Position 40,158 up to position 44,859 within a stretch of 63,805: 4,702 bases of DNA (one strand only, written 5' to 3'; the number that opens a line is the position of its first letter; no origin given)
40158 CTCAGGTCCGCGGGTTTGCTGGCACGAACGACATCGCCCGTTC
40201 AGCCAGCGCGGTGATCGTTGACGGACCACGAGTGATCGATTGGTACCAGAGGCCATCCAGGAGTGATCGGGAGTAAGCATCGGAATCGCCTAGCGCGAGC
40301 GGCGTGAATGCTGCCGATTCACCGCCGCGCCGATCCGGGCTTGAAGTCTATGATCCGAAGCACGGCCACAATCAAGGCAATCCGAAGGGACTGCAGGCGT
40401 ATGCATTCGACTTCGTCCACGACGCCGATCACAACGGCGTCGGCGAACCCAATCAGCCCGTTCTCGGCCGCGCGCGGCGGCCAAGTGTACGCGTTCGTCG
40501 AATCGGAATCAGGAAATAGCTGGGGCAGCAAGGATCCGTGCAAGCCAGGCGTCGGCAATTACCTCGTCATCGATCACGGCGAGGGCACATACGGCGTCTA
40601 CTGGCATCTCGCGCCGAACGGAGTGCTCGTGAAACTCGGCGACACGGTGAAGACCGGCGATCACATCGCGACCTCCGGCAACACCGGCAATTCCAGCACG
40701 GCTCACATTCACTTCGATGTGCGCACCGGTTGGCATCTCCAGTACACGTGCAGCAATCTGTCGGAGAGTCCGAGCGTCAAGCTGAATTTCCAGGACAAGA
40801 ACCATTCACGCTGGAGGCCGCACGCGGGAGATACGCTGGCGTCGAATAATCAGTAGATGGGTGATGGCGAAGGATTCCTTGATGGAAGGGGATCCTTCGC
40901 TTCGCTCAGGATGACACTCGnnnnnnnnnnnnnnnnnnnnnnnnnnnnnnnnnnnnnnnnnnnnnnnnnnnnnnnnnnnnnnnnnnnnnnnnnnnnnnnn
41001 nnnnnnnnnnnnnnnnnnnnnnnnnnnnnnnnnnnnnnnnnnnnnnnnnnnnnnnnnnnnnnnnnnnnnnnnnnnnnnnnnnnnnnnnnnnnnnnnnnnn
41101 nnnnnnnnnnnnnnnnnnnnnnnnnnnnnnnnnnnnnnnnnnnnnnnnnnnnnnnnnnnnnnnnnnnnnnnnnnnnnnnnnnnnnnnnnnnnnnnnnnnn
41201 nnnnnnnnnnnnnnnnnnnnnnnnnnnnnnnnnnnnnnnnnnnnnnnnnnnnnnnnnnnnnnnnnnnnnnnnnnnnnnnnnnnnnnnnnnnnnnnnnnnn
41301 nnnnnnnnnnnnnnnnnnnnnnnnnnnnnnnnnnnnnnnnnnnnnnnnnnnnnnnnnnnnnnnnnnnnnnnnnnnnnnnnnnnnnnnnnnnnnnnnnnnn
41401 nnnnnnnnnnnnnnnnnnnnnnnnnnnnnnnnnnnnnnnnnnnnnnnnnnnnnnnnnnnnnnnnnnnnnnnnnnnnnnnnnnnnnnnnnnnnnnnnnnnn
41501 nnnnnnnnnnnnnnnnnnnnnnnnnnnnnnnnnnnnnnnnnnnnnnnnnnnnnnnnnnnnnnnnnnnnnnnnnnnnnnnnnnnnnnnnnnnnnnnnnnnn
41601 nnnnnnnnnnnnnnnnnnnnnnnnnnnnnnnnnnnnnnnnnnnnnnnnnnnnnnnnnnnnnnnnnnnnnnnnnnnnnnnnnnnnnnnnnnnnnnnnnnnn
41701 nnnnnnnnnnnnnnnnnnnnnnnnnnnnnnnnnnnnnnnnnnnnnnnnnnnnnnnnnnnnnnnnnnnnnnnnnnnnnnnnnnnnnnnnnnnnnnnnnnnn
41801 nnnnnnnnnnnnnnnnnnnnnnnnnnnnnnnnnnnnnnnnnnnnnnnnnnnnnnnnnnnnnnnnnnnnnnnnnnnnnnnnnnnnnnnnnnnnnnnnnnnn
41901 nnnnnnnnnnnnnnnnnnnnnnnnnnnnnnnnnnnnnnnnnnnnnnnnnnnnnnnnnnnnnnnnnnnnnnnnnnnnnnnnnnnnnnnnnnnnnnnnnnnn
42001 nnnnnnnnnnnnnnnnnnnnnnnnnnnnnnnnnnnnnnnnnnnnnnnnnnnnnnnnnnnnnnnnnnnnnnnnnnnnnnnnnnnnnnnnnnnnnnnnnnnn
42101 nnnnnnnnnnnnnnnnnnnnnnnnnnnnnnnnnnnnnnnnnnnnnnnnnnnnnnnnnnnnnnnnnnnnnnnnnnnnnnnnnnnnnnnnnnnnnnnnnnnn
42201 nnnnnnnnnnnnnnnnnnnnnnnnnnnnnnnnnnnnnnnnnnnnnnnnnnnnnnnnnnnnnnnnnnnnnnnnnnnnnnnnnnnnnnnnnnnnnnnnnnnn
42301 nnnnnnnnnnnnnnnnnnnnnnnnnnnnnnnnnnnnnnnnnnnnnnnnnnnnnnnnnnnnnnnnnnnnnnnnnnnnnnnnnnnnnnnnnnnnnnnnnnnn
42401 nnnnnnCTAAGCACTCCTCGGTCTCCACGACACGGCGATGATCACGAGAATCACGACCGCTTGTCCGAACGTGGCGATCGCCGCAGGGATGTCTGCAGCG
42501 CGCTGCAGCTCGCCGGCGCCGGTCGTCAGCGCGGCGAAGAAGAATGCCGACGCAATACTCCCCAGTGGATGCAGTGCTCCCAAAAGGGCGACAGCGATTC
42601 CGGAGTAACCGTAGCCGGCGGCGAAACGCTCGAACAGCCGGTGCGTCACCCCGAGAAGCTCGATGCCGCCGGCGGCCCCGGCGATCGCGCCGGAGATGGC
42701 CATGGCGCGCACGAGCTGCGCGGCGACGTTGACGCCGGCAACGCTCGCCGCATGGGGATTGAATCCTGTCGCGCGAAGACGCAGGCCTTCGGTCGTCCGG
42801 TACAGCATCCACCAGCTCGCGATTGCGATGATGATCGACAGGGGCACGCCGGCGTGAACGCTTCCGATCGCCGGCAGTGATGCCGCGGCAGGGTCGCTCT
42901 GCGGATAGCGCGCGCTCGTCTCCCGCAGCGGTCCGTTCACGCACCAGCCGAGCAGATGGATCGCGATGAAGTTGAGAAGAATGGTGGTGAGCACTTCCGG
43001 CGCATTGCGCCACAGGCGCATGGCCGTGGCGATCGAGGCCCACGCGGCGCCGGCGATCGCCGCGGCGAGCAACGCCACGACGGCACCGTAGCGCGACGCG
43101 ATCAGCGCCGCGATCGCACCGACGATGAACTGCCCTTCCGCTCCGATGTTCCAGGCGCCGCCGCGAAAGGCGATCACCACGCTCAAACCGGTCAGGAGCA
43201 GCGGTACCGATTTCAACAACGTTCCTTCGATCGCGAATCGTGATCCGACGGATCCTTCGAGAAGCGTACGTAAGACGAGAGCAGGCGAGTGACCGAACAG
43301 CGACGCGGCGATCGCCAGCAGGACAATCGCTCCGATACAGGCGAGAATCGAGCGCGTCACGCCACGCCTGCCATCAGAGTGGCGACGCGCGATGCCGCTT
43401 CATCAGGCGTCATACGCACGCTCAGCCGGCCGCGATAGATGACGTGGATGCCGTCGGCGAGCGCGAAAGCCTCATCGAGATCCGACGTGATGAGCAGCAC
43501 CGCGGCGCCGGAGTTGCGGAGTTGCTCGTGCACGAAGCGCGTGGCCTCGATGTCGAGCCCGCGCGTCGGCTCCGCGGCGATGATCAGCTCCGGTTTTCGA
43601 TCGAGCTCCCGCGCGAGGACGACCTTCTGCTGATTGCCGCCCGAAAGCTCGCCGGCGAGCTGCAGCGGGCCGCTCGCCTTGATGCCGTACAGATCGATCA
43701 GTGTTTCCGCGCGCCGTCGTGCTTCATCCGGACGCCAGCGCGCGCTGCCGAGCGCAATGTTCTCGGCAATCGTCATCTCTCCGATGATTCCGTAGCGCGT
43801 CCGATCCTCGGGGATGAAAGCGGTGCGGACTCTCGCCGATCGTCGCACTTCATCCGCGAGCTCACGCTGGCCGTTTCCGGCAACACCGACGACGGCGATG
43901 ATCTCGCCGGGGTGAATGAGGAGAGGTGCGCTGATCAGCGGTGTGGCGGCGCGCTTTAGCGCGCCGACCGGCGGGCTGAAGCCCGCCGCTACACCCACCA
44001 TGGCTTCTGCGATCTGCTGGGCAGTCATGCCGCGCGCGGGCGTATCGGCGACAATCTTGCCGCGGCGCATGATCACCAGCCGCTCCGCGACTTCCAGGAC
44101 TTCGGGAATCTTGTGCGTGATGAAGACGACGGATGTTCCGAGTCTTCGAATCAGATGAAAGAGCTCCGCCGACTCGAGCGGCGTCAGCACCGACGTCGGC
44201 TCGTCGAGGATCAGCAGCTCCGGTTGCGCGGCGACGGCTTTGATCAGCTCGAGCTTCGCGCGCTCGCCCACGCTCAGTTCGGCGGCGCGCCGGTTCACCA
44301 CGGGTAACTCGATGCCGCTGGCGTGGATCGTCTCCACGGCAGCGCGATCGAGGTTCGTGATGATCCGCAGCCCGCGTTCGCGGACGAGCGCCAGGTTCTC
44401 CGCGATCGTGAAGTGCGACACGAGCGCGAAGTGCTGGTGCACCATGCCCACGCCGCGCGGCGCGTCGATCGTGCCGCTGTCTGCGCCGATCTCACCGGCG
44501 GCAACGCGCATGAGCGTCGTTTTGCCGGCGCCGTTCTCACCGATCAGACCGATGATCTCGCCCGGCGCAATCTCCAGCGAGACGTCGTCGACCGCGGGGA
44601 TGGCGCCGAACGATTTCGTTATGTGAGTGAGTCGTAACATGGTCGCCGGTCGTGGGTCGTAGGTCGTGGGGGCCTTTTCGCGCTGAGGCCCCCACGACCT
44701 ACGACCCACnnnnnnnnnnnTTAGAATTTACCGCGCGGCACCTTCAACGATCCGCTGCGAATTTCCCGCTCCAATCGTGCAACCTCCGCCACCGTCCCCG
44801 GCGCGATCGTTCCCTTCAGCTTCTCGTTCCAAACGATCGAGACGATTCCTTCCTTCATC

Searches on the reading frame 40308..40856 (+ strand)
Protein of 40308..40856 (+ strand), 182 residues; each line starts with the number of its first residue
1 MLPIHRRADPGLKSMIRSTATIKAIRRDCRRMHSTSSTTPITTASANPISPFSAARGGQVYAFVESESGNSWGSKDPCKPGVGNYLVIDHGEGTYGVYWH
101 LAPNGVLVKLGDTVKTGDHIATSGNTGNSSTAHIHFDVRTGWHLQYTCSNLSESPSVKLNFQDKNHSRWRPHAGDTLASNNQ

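Call 8: search_protein_families(library=pfam, proteins=[window:40308-40856:+], max_evalue=0.001)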
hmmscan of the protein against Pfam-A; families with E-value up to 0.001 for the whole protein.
window:40308-40856:+ (182 aa): 1 family
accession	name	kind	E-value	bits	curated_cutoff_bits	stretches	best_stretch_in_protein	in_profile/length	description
PF01551.29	Peptidase_M23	-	3e-16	59.8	28.7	1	51-141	15-90/96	Peptidase family M23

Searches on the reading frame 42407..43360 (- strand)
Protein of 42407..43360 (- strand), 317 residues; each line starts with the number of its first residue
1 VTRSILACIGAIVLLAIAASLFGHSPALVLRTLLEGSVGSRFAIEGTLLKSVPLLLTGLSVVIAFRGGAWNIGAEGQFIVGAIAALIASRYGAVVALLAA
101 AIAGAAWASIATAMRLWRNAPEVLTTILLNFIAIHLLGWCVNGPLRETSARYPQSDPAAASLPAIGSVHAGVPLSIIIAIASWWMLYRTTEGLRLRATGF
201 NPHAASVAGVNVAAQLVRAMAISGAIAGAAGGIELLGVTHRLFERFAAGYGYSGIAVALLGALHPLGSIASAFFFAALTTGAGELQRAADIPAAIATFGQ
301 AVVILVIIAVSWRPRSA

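Call 9: search_protein_families(library=pfam, proteins=[window:42407-43360:-], max_evalue=0.001)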
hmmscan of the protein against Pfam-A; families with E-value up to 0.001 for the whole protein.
window:42407-43360:- (317 aa): 1 family
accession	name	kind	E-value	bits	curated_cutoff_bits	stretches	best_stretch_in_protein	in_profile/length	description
PF02653.21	BPD_transp_2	-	1.1e-34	120.3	26.8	1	44-309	2-267/269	Branched-chain amino acid transport system / permease component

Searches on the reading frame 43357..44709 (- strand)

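Call 9: search_protein_families(library=pfam, proteins=[window:43357-44709:-], max_evalue=0.001)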
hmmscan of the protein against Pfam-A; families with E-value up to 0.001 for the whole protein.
window:43357-44709:- (450 aa): 3 families
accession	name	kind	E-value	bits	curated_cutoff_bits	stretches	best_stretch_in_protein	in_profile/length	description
PF00005.33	ABC_tran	-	2.5e-37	129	25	2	41-173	2-137/137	ABC transporter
PF13304.12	AAA_21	-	9.2e-07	29.7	27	0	52-70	1-19/304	AAA domain, putative AbiEii toxin, Type IV TA system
PF13191.12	AAA_16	-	0.00076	20.5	32.6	0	51-169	25-139/167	AAA ATPase domain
